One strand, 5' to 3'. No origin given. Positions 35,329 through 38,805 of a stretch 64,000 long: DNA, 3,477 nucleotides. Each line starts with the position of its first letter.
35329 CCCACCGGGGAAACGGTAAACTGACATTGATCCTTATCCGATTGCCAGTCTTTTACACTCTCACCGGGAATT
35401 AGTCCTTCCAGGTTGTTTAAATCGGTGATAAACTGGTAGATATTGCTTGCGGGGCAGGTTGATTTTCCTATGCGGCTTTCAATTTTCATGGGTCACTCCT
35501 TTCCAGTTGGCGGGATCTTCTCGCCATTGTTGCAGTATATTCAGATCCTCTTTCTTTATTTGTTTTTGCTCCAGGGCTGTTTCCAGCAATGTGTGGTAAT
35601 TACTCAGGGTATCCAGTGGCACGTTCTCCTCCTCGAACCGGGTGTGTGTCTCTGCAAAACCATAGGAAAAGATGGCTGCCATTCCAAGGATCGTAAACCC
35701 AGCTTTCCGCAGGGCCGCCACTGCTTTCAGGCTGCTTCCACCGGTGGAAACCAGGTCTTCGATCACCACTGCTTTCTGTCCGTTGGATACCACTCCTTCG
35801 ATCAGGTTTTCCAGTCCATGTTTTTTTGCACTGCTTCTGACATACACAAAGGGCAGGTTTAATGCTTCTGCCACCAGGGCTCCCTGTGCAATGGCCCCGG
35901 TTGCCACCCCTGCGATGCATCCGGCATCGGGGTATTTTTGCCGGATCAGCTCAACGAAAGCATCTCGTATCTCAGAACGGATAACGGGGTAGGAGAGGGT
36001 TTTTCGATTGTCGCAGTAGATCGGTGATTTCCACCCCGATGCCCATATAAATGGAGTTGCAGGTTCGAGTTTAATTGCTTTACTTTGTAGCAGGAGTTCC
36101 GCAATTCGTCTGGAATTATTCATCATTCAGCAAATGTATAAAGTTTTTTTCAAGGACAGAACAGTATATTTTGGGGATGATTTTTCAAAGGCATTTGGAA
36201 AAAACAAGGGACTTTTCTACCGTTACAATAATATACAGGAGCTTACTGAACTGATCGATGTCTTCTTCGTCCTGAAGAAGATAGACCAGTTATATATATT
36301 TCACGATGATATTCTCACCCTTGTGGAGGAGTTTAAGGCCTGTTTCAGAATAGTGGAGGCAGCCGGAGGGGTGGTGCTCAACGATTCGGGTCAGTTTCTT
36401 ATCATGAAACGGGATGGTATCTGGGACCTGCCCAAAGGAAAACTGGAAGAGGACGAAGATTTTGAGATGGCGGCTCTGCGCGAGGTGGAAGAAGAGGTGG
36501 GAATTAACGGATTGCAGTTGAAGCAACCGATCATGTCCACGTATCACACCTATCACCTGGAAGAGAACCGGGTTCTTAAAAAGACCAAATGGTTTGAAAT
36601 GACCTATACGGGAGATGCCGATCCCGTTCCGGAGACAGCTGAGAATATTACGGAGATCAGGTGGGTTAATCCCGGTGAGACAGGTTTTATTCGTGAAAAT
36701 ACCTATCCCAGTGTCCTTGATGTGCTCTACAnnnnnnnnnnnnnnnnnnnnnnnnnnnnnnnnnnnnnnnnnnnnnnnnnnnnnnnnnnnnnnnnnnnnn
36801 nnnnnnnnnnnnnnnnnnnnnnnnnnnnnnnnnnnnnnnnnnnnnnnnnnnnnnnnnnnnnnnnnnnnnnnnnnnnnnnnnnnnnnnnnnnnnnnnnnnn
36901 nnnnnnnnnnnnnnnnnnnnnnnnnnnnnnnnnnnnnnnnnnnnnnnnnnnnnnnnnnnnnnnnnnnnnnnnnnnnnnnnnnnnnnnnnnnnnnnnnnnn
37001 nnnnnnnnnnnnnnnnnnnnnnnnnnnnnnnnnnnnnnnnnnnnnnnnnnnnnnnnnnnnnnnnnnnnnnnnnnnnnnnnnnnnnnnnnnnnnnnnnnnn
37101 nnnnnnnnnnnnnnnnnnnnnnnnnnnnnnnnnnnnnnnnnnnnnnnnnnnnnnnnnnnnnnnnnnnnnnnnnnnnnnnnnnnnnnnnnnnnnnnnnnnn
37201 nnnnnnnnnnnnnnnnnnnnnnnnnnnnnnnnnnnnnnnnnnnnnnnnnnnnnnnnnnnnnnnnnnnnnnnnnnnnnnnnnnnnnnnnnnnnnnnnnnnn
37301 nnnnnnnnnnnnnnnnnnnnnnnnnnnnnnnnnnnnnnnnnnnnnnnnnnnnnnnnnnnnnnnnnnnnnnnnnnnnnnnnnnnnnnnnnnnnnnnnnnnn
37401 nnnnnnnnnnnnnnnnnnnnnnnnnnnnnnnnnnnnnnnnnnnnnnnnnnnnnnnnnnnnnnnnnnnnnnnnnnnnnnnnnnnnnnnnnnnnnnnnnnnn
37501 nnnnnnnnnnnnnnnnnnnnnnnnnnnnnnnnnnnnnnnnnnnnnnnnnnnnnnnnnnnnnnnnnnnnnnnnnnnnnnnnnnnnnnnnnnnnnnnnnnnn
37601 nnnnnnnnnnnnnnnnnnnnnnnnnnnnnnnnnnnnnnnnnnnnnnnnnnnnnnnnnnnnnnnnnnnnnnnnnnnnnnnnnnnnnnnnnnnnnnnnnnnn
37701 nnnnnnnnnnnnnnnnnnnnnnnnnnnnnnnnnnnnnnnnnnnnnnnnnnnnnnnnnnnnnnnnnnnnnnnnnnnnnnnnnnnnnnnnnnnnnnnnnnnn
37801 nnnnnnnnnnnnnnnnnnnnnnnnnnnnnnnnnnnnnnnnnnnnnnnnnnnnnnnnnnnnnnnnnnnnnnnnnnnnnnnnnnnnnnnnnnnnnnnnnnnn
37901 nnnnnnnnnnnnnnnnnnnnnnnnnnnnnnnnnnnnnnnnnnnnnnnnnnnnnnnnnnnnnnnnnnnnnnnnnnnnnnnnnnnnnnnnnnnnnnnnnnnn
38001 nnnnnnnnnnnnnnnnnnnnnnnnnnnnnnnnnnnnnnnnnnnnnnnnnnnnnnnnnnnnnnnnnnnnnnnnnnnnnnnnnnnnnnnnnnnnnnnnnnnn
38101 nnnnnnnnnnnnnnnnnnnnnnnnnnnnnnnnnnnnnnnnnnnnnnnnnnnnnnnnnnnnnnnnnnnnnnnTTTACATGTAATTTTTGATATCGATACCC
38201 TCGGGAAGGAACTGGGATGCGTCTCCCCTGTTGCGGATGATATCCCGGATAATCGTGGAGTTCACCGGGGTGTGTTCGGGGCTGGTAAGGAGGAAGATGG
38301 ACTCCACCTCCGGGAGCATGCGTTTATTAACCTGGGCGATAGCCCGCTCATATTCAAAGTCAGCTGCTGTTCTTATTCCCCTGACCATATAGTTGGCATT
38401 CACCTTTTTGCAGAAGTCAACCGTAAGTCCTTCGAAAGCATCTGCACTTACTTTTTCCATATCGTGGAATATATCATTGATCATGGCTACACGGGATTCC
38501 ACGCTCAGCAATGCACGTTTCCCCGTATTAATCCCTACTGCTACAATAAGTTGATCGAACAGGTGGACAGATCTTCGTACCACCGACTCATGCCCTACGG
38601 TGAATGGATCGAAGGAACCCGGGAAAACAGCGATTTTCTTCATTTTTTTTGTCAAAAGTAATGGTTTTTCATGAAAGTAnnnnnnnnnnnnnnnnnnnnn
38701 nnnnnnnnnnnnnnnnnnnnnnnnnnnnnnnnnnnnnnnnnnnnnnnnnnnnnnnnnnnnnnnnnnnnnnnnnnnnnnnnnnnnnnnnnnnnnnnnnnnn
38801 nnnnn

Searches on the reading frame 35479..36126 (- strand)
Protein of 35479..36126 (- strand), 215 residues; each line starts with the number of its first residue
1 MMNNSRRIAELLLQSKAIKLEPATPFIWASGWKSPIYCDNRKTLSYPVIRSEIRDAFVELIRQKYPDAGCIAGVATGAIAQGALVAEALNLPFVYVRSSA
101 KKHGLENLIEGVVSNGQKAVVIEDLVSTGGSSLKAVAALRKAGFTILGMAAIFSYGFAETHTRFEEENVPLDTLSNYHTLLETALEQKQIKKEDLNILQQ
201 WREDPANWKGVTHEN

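Call 83: search_protein_families(library=pfam, proteins=[window:35479-36126:-], max_evalue=0.00001)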
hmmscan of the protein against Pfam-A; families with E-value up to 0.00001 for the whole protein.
window:35479-36126:- (215 aa): 1 family
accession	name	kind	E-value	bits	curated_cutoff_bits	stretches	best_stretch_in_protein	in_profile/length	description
PF00156.33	Pribosyltran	-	1.3e-08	34.8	26.3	1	52-163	14-130/158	Phosphoribosyl transferase domain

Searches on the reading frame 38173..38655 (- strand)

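Call 7: search_protein_families(library=pfam, proteins=[window:38173-38655:-])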
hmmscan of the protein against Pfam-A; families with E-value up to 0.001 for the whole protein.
window:38173-38655:- (160 aa): 1 family
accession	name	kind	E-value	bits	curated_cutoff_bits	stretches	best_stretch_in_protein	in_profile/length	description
PF01467.32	CTP_transf_like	-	1.5e-19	70.9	21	1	10-138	1-132/133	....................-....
